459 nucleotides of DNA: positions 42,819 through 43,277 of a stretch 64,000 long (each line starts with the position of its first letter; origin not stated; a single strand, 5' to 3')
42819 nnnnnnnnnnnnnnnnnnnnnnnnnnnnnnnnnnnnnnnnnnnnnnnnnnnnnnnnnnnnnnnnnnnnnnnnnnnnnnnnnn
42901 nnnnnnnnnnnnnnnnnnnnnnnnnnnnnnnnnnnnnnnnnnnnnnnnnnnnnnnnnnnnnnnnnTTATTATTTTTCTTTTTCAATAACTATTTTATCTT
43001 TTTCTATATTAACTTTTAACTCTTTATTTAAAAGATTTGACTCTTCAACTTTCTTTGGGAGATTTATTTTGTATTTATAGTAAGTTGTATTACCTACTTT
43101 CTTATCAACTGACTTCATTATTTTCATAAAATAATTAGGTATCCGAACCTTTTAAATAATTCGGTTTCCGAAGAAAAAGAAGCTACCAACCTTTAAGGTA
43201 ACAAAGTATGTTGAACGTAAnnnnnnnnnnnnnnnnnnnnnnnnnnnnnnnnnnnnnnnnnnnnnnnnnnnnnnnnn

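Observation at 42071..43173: Doc (Fic-fold) toxin module inside the element, flanked by TTCGG-N3-CCGAA palindromic repeats, with a downstream-overlapping small ORF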

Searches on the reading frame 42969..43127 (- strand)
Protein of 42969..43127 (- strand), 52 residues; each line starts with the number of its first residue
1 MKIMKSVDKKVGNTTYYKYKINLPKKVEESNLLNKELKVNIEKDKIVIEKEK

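Call 3: search_protein_families(library=pfam, proteins=[window:42969-43127:-], max_evalue=0.1)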
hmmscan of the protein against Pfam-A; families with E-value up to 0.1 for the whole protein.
window:42969-43127:- (52 aa): 0 families

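Call 7: search_protein_families(library=ncbifam, proteins=[window:42969-43127:-], max_evalue=0.1)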
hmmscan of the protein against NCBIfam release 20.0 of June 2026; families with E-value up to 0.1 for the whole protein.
window:42969-43127:- (52 aa): 0 families

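Call 15: find_homologous_proteins(query=window:42969-43127:-, max_evalue=0.01)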
Query window:42969-43127:- (52 aa): 141 proteins with E <= 0.01 among 143 candidates; the best 120 are listed.
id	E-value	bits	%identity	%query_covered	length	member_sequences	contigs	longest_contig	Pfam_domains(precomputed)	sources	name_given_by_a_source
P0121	2.0e-22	94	100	100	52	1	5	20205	-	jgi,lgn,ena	jgi:hypothetical protein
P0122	9.4e-21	89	100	94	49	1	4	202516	-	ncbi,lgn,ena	-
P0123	2.4e-20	88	98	94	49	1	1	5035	-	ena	-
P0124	2.9e-20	88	90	98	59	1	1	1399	-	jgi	jgi:hypothetical protein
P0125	1.2e-19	86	88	98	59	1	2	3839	-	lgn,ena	-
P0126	9.9e-19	83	84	98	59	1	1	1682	-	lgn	-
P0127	1.1e-18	83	84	98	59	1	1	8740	-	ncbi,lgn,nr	ncbi:MAG: hypothetical protein Q8N99_06070 [Nanoarchaeota archaeon]|nr:hypothetical protein [Nanoarc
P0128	2.2e-18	82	84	98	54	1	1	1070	-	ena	-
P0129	2.5e-18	82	82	98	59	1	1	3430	-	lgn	-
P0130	3.0e-18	81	84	98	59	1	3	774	-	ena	-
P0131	3.2e-18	81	84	98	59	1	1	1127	-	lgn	-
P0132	7.2e-18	80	80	98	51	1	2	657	-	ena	-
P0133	1.1e-17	80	84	98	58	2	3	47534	-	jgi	jgi:hypothetical protein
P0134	1.8e-17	79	82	98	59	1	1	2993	-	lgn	-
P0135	2.4e-17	79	76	98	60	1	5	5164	-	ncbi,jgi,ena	-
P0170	2.7e-14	69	75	75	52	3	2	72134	-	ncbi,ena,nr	ncbi:AbrB/MazE/SpoVT family DNA-binding domain-containing protein [Candidatus Pacearchaeota archaeon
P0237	3.0e-11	60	68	100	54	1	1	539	PF04014.24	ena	-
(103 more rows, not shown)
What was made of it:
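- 42969..43127 (-): 52-aa AbrB/MazE/SpoVT-like protein, accessory gene of the IS family (candidate repressor). 141 homologues (call 15).
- On AbrB/MazE/SpoVT superfamily (52-aa ORF): NCBI names some members AbrB/MazE/SpoVT (call 15).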

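Call 16: find_encoding_contigs(protein=P0121, flank=6000, max_places=6)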
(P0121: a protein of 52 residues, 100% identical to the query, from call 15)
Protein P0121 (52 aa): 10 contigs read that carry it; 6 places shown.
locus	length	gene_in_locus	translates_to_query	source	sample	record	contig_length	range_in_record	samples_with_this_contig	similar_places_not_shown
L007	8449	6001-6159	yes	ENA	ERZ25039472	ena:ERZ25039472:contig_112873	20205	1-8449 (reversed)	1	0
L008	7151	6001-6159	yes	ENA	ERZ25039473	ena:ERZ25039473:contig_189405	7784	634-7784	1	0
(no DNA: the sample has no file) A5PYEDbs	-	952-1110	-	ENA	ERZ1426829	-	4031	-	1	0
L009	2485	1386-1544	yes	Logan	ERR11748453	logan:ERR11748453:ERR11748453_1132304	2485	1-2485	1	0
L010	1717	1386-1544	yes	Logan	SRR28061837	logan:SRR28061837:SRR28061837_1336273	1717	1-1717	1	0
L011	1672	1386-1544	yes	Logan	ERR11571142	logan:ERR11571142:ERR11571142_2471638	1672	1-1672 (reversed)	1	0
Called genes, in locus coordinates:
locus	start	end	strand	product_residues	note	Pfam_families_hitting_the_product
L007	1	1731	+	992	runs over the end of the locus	PF04563:RNA_pol_Rpb2_1, PF04561:RNA_pol_Rpb2_2, PF04565:RNA_pol_Rpb2_3, PF04566:RNA_pol_Rpb2_4, PF04567:RNA_pol_Rpb2_5, PF00562:RNA_pol_Rpb2_6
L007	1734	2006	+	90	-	PF04560:RNA_pol_Rpb2_7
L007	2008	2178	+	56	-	-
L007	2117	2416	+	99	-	PF04997:RNA_pol_Rpb1_1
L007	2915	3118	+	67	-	PF00623:RNA_pol_Rpb1_2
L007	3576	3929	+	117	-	PF04983:RNA_pol_Rpb1_3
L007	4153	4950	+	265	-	PF04998:RNA_pol_Rpb1_5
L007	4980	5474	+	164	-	PF04998:RNA_pol_Rpb1_5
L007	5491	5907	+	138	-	PF26594:KH_NusA_2nd (faint)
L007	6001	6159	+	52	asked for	-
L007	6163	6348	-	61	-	-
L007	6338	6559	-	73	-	-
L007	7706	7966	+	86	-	-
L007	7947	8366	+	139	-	PF02086:MethyltransfD12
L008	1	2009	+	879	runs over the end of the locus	?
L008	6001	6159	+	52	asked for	-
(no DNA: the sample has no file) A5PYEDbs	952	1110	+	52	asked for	-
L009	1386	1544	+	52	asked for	-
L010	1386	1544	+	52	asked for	-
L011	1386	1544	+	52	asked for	-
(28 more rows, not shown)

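Call 17: find_encoding_contigs(protein=P0122, flank=6000, max_places=6)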
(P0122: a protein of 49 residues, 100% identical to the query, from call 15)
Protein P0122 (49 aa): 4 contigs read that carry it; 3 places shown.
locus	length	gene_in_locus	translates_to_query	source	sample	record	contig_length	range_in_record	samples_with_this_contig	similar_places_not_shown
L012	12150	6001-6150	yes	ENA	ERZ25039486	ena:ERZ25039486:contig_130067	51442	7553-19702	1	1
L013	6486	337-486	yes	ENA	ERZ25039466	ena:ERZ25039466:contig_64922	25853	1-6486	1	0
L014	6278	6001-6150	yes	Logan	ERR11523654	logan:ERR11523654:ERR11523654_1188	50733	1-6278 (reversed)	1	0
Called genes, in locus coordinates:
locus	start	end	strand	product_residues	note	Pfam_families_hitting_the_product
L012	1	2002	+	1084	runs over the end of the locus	PF04563:RNA_pol_Rpb2_1, PF04561:RNA_pol_Rpb2_2, PF04565:RNA_pol_Rpb2_3, PF04566:RNA_pol_Rpb2_4, PF04567:RNA_pol_Rpb2_5, PF00562:RNA_pol_Rpb2_6, PF04560:RNA_pol_Rpb2_7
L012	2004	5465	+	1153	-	PF04997:RNA_pol_Rpb1_1, PF00623:RNA_pol_Rpb1_2, PF04983:RNA_pol_Rpb1_3, PF05000:RNA_pol_Rpb1_4, PF04998:RNA_pol_Rpb1_5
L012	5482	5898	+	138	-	PF26594:KH_NusA_2nd (faint)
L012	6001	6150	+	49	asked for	-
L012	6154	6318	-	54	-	-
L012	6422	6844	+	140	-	PF00164:Ribosom_S12_S23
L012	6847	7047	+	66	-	-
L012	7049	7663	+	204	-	PF00177:Ribosomal_S7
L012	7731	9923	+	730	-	PF00009:GTP_EFTU, PF03144:GTP_EFTU_D2, PF22042:EF-G_D2 (weak), PF14492:EFG_III, PF03764:EFG_IV, PF00679:EFG_C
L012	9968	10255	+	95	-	-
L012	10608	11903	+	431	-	PF00009:GTP_EFTU, PF01926:MMR_HSR1 (faint), PF03144:GTP_EFTU_D2, PF03143:GTP_EFTU_D3, PF22594:GTP-eEF1A_C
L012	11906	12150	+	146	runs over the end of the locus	-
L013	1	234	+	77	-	?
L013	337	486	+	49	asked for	-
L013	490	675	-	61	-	-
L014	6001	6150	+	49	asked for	-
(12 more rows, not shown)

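Call 23: search_protein_families(library=pfam, proteins=[P0121, P0170, P0237], max_evalue=1)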
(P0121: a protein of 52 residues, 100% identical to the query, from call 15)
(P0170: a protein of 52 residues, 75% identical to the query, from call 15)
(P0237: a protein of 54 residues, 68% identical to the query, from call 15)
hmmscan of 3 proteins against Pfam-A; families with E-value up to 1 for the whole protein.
P0121 (52 aa): 1 family
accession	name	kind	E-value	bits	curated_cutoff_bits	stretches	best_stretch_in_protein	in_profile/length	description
PF03257.18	Adhesin_P1_C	-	0.13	13.2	25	1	12-47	18-52/116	Mycoplasma adhesin P1, C-terminal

P0170 (52 aa): 2 families
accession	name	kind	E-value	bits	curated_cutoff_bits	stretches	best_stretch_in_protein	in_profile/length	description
PF04014.23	MazE_antitoxin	-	0.0013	19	24.7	1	18-51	7-42/48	Antidote-toxin recognition MazE, bacterial antitoxin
PF08845.15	SymE_toxin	-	0.14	12.8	29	1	34-50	37-53/54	Toxin SymE, type I toxin-antitoxin system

P0237 (54 aa): 1 family
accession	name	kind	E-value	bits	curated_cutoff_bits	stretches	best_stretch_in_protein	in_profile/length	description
PF04014.23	MazE_antitoxin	-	8.5e-07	29.3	24.7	1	18-53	7-44/48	Antidote-toxin recognition MazE, bacterial antitoxin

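Call 38: find_related_loci(query=A2, collection=metagenome_contigs, flank=3500)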
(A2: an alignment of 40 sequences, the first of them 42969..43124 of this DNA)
Query A2 (51 aa) in metagenome_contigs; peptide patterns used: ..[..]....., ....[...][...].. (x = any residue, [..] = any of these).
600 stretches matched a pattern (row limit reached: there are more); 160 encode a relative of the query (tblastn E <= 1e-3); the best 80 are kept; 80 distinct loci.
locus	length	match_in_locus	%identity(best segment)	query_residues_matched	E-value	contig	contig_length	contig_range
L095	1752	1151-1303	78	1-51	1e-21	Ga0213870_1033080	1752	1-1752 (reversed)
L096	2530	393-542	76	1-50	2e-21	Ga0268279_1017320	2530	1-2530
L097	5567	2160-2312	80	1-51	2e-21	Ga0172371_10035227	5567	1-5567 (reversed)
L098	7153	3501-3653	75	1-51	8e-21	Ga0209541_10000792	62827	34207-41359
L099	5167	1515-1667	78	1-50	1e-19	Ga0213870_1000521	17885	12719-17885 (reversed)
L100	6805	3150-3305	77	1-51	4e-19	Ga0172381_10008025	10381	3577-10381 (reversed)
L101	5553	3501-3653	75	1-50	5e-19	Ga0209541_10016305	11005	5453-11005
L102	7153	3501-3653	75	1-50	6e-19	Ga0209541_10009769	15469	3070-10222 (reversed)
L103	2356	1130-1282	75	1-50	6e-19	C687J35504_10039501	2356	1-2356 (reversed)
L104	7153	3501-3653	75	1-50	8e-19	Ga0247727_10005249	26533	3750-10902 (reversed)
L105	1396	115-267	76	1-50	1e-18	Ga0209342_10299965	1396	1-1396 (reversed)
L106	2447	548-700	75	1-50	1e-18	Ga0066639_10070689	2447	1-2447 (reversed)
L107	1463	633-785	71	1-50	2e-18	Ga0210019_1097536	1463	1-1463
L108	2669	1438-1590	71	1-50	2e-18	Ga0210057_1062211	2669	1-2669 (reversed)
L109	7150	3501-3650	74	1-49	2e-18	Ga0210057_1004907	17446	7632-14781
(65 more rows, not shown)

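Call 72: search_protein_families(library=padloc, proteins=[window:42969-43127:-], max_evalue=0.01)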
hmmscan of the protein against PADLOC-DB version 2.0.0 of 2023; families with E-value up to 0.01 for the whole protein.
window:42969-43127:- (52 aa): 0 families

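Call 73: search_protein_families(library=phrogs, proteins=[window:42969-43127:-], max_evalue=0.01)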
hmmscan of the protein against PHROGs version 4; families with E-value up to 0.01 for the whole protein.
window:42969-43127:- (52 aa): 1 family
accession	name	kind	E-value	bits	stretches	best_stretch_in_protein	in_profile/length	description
phrog_1308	-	unknown function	0.0062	17.3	1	16-41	12-37/79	-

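Call 76: search_solved_structures(query=A2, max_evalue=1, show_alignments=2)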
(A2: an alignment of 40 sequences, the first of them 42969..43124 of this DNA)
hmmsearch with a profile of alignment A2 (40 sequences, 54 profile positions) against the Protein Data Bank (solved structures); distinct sequences matched with E-value up to 1: 0.

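Call 77: search_protein_families(library=pfam, alignment_id=A2, max_evalue=0.1)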
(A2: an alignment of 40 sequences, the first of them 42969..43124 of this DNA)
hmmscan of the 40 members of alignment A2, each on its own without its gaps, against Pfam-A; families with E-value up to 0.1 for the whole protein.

A. member 1, window:42969-43124:- (51 aa): 0 families

B. families by the number of members that match (of 40 scanned): 7 families
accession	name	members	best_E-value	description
PF03257.18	Adhesin_P1_C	8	0.0098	Mycoplasma adhesin P1, C-terminal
PF04014.23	MazE_antitoxin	6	8.5e-07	Antidote-toxin recognition MazE, bacterial antitoxin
PF21987.2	YajR_YAM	2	0.013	YajR YAM domain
PF09025.15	T3SS_needle_reg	1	0.041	YopR, type III needle-polymerisation regulator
PF08845.15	SymE_toxin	1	0.05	Toxin SymE, type I toxin-antitoxin system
PF17116.11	T9SS_plug_1st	1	0.069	Type 9 secretion system plug protein 1st domain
PF19341.4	B3GALT2_N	1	0.076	Beta-1,3-galactosyltransferase 2 N-terminus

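Call 85: predict_structure(alignment_id=A2)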
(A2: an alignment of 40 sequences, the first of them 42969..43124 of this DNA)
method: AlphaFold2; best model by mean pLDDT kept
length: 51 residues; sequences in the alignment: 40
mean_pLDDT: 91.8   pTM: 0.55
mean pLDDT of the five models: 91.8, 90.3, 83.3, 82.3, 76.5
residues with pLDDT >= 90: 40; 70-90: 10; 50-70: 1; < 50: 0
segments of 3 or more residues with pLDDT < 50: none
pLDDT, mean of each block of 10 residues (from residue 1): 95 96 91 91 89 60
secondary structure, 60 per line:
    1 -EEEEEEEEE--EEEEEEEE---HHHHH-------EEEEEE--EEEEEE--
elements in order: E2-10 E13-20 H24-28 E36-41 E44-49
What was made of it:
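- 42969..43127 (-): AF2 pLDDT 91.8 with beta-beta-alpha-beta-beta order (call 85).
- On AbrB/MazE/SpoVT superfamily (52-aa ORF): AF2 pLDDT 91.8 with E2-10, E13-20, H24-28, E36-41, E44-49 (call 85).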

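Call 87: fold_search(model_id=the predicted structure, library=pdb)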
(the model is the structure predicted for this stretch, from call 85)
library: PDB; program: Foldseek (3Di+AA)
matches with E <= 10: 10; with E <= 0.001: 0
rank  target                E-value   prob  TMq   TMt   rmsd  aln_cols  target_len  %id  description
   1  9a4b_A                1.7e+00  0.60  0.48  0.29   2.1        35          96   17  Integrative model of ABRB-ATPE by crosslinking MS and deep learning (released 2024-09-18)
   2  1mvf_D                2.0e+00  0.28  0.42  0.47   5.5        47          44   28  MazE addiction antidote (released 2003-06-10)
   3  1ub4_C                2.8e+00  0.23  0.46  0.34   5.4        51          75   25  crystal structure of MazEF complex (released 2003-05-20)
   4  2k1n_MODEL_1_A        3.2e+00  0.20  0.47  0.44   8.5        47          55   15  DNA bound structure of the N-terminal domain of AbrB (released 2008-11-11)
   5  2mrn_MODEL_1_A        3.2e+00  0.15  0.39  0.33   5.4        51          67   25  Structure of truncated EcMazE (released 2015-02-04)
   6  1yfb_A                4.4e+00  0.25  0.47  0.47   2.2        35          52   17  The solution structure of the N-domain of the transcription factor abrB (released 2005-04-12)
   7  3zvk_H                8.5e+00  0.07  0.37  0.34   5.7        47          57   19  Crystal structure of VapBC2 from Rickettsia felis bound to a DNA fragment from their promoter (released 2011-12-14)
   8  4m0h_B                8.5e+00  0.06  0.33  0.10  13.1        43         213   19  Crystal structure of a putative anti-sigma factor (BDI_1681) from Parabacteroides distasonis ATCC 8503 at 2.50 A resol (released 2013-10-16)
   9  3zvk_E                9.1e+00  0.07  0.37  0.34   5.7        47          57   19  Crystal structure of VapBC2 from Rickettsia felis bound to a DNA fragment from their promoter (released 2011-12-14)
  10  9r51_C                9.7e+00  0.07  0.30  0.08   2.4        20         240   35  Dimeric state of the F420-reducing hydrogenase from Methanothermococcus thermolithotrophicus in crystalline form 1 (released 2025-10-22)
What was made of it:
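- On AbrB/MazE/SpoVT superfamily (52-aa ORF): Seven of the ten Foldseek hits listed, including the first seven, are AbrB, MazE or VapB, but all have E > 1 (call 87).
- The window's own AbrB-like protein has no Pfam hit of its own, and the Foldseek matches have E > 1 (calls 3, 87).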
